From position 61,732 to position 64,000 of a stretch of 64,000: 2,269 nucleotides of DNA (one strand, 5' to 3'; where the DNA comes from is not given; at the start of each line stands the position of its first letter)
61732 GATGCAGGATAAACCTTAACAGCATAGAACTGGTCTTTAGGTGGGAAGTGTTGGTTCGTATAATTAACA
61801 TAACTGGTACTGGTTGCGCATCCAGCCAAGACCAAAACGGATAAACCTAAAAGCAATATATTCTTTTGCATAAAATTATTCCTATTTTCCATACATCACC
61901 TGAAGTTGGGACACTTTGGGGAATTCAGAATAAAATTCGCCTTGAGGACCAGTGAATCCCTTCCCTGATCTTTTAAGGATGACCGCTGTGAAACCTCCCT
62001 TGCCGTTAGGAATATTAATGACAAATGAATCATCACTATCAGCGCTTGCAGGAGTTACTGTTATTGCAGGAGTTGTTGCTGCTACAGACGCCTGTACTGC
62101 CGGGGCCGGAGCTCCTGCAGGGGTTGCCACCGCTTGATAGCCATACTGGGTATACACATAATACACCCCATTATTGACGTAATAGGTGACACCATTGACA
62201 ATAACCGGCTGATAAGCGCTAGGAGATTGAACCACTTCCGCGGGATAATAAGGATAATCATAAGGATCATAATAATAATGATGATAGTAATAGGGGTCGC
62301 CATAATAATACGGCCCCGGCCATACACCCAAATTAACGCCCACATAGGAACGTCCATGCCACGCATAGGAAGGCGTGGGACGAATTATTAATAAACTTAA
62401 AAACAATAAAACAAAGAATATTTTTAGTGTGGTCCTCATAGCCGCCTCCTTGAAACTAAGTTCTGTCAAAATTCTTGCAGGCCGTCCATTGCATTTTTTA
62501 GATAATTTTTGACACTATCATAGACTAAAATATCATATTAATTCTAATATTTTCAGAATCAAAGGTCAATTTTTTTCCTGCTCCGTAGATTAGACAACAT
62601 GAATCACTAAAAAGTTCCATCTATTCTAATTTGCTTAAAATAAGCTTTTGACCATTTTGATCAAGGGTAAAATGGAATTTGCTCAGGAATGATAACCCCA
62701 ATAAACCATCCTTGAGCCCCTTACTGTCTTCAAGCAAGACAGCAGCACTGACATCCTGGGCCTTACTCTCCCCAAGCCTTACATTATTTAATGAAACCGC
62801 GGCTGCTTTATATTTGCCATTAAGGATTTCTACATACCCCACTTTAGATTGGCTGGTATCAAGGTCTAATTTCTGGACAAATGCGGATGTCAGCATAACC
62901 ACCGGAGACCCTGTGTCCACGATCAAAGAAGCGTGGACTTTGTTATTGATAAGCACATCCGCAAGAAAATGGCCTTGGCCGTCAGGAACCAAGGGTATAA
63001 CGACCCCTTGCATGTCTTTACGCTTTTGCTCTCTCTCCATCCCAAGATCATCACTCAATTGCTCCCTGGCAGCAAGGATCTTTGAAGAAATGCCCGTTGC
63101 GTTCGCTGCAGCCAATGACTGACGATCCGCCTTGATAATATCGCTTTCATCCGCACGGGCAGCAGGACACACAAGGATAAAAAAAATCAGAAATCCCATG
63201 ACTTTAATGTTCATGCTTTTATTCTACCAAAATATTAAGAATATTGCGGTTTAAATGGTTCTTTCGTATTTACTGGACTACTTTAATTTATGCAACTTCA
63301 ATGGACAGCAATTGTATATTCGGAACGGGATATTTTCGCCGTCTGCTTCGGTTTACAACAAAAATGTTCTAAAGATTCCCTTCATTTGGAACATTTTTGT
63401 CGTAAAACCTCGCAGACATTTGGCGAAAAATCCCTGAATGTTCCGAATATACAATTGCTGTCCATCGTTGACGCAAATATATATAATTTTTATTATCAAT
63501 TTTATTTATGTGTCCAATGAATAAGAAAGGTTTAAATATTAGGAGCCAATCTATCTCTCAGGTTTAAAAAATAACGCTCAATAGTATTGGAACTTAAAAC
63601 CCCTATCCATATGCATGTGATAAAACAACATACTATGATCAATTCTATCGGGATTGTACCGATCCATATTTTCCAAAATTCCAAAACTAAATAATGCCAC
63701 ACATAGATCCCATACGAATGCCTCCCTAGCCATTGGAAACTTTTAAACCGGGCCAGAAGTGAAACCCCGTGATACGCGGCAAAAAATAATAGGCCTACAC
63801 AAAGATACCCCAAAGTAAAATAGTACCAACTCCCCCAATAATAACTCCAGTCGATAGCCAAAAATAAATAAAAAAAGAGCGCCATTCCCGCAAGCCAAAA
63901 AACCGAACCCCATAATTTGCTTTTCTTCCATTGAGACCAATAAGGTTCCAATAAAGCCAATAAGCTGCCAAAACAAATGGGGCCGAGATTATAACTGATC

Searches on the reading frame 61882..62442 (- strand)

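Call 51: search_protein_families(library=pfam, proteins=[window:61882-62442:-], max_evalue=0.001)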
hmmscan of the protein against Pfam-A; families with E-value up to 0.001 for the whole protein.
window:61882-62442:- (186 aa): 1 family
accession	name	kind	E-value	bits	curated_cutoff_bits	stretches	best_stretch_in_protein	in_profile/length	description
PF20125.4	DUF6515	-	4.7e-05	23.8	24.9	1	42-113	20-94/179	Family of unknown function (DUF6515)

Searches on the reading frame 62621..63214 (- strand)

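Call 51: search_protein_families(library=pfam, proteins=[window:62621-63214:-], max_evalue=0.001)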
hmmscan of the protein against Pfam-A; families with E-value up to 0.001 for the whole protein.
window:62621-63214:- (197 aa): 2 families
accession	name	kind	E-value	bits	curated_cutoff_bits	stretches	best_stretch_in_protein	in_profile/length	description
PF13975.11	gag-asp_proteas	-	1.5e-15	58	28.2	1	86-178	2-91/92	gag-polyprotein putative aspartyl protease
PF13650.11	Asp_protease_2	-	7.9e-15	55.8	24.3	1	86-176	2-90/90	Aspartyl protease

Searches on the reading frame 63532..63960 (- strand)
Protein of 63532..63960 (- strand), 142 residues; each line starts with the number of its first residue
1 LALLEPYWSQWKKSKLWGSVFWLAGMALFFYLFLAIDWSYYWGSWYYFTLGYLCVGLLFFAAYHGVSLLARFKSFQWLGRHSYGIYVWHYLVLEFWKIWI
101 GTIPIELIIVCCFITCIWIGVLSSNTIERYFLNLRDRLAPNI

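Call 61: search_protein_families(library=pfam, proteins=[window:63532-63960:-], max_evalue=0.00001)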
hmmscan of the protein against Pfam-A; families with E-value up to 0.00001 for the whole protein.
window:63532-63960:- (142 aa): 1 family
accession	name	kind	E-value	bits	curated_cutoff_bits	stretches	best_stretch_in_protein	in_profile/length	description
PF01757.29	Acyl_transf_3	-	2e-09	37.4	31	1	8-119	204-321/326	Acyltransferase domain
